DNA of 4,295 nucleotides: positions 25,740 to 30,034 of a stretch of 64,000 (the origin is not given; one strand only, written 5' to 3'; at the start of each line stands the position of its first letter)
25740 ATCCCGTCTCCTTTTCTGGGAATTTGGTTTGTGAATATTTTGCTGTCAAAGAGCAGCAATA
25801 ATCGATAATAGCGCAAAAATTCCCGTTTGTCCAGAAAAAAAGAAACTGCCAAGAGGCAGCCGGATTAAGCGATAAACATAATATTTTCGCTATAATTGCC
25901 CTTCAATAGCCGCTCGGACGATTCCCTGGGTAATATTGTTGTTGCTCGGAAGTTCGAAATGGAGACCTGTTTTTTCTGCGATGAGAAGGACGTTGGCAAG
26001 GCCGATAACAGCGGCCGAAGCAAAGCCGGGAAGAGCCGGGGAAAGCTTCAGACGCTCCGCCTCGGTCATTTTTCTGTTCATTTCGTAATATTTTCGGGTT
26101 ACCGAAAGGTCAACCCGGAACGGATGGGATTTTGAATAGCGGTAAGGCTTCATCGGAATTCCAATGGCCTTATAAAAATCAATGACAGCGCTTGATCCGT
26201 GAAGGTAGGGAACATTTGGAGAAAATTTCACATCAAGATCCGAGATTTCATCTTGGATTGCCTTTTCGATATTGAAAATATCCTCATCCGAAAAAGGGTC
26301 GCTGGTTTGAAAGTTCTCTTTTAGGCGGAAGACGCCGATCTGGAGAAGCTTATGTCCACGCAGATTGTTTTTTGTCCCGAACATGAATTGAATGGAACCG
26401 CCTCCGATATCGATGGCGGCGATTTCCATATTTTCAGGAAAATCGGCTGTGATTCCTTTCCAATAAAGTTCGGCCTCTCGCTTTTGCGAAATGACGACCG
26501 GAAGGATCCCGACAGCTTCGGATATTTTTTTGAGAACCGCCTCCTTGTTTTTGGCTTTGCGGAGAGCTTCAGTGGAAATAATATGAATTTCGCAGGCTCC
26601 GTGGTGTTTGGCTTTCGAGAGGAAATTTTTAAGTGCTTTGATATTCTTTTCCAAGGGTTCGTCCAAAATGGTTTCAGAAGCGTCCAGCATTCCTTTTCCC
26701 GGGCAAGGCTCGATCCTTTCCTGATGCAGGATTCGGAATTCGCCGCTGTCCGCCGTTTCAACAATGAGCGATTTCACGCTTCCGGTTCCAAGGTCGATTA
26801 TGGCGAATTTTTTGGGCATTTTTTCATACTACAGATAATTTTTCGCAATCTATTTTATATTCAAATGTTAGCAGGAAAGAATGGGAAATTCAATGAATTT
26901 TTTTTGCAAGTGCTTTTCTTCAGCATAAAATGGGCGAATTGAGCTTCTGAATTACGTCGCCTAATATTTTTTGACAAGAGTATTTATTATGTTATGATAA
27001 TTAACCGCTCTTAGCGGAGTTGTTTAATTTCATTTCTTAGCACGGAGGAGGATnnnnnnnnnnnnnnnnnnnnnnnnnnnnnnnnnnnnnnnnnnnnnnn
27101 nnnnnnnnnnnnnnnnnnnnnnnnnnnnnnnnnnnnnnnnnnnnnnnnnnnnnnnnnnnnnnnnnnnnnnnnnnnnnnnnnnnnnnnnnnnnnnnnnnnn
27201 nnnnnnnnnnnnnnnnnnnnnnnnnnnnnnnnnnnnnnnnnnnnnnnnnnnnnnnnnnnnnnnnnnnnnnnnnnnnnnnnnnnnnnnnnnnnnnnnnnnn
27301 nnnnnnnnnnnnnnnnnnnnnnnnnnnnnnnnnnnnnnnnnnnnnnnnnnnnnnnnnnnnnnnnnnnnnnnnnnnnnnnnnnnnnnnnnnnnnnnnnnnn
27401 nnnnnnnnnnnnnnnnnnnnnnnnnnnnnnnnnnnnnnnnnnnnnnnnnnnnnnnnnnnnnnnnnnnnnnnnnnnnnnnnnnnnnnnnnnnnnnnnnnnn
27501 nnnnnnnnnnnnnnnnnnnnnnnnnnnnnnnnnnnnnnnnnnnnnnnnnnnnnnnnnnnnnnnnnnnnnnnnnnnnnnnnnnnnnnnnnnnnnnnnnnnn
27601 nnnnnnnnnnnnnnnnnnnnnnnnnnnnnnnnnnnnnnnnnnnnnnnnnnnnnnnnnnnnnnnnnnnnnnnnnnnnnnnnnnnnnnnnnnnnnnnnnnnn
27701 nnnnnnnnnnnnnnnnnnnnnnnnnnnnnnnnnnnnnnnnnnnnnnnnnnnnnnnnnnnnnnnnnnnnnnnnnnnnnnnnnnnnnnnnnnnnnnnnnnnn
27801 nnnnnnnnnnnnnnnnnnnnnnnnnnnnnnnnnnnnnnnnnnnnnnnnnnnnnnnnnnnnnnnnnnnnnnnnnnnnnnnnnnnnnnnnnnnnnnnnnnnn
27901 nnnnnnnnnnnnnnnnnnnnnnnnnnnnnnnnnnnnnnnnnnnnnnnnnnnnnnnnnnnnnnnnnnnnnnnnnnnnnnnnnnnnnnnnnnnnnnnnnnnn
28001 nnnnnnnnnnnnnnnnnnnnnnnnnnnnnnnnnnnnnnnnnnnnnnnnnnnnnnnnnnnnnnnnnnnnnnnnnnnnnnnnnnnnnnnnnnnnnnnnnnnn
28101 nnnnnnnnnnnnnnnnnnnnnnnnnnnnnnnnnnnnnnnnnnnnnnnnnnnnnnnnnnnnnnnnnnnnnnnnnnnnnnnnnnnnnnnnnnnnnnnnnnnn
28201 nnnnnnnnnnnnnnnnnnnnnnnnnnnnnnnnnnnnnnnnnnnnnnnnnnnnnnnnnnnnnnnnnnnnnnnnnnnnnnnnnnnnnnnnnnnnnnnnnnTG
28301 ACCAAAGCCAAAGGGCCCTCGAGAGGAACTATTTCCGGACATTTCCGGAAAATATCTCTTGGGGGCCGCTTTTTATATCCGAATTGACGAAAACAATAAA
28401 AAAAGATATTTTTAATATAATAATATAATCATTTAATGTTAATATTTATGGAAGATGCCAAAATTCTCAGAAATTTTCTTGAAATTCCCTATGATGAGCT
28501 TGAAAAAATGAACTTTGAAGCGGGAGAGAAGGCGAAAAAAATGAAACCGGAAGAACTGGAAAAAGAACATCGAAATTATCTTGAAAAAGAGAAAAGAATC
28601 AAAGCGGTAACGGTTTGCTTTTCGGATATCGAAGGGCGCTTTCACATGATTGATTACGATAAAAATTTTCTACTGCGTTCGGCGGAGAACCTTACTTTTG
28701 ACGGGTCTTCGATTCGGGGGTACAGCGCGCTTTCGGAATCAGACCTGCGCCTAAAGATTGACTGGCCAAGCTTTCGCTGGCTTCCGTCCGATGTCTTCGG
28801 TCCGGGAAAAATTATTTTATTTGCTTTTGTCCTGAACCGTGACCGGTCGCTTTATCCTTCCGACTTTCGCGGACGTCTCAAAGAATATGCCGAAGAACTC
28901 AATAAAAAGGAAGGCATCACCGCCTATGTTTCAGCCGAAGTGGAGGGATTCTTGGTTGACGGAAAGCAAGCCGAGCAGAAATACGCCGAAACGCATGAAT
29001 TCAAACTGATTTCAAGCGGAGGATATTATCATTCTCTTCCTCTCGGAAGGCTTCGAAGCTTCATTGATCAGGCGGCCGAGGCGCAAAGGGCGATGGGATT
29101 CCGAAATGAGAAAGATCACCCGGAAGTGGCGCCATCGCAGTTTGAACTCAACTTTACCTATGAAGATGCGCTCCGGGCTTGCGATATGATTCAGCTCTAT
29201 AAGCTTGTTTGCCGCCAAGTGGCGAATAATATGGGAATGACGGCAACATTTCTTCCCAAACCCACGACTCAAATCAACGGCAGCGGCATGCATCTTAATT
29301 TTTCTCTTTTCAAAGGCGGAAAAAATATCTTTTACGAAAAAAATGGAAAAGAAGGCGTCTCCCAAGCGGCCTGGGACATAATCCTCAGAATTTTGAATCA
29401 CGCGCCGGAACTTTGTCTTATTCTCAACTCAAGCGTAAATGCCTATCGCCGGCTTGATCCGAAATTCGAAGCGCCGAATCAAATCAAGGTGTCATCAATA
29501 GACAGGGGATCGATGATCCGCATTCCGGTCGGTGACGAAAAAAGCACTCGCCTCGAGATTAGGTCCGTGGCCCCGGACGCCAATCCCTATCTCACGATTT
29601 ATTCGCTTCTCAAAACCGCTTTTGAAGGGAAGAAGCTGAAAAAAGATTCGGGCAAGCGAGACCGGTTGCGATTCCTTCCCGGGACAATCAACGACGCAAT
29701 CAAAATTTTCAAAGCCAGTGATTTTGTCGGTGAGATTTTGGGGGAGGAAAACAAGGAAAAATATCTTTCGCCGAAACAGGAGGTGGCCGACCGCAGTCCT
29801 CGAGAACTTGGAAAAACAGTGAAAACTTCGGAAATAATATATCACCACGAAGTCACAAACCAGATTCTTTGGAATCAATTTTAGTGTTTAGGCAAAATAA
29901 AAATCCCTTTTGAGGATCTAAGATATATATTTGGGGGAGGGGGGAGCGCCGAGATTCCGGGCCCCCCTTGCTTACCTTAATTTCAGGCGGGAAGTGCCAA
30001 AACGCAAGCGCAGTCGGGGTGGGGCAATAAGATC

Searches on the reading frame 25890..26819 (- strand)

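Call 25: search_protein_families(library=pfam, proteins=[window:25890-26819:-])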
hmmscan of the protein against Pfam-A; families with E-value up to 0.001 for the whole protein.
window:25890-26819:- (309 aa): 1 family
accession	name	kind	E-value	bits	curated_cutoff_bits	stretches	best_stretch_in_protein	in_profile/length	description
PF02541.22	Ppx-GppA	-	1.1e-28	100.9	27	1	21-261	3-238/285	Ppx/GppA phosphatase family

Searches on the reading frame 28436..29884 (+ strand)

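Call 25: search_protein_families(library=pfam, proteins=[window:28436-29884:+])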
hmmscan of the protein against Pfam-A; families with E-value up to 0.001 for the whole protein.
window:28436-29884:+ (482 aa): 2 families
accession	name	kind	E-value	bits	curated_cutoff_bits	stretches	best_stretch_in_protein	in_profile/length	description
PF00120.29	Gln-synt_C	-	1.5e-73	248.3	24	1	143-449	3-327/344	Glutamine synthetase, catalytic domain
PF03951.24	Gln-synt_N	-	1.9e-09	37.5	33.4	1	55-118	2-67/82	Glutamine synthetase, beta-Grasp domain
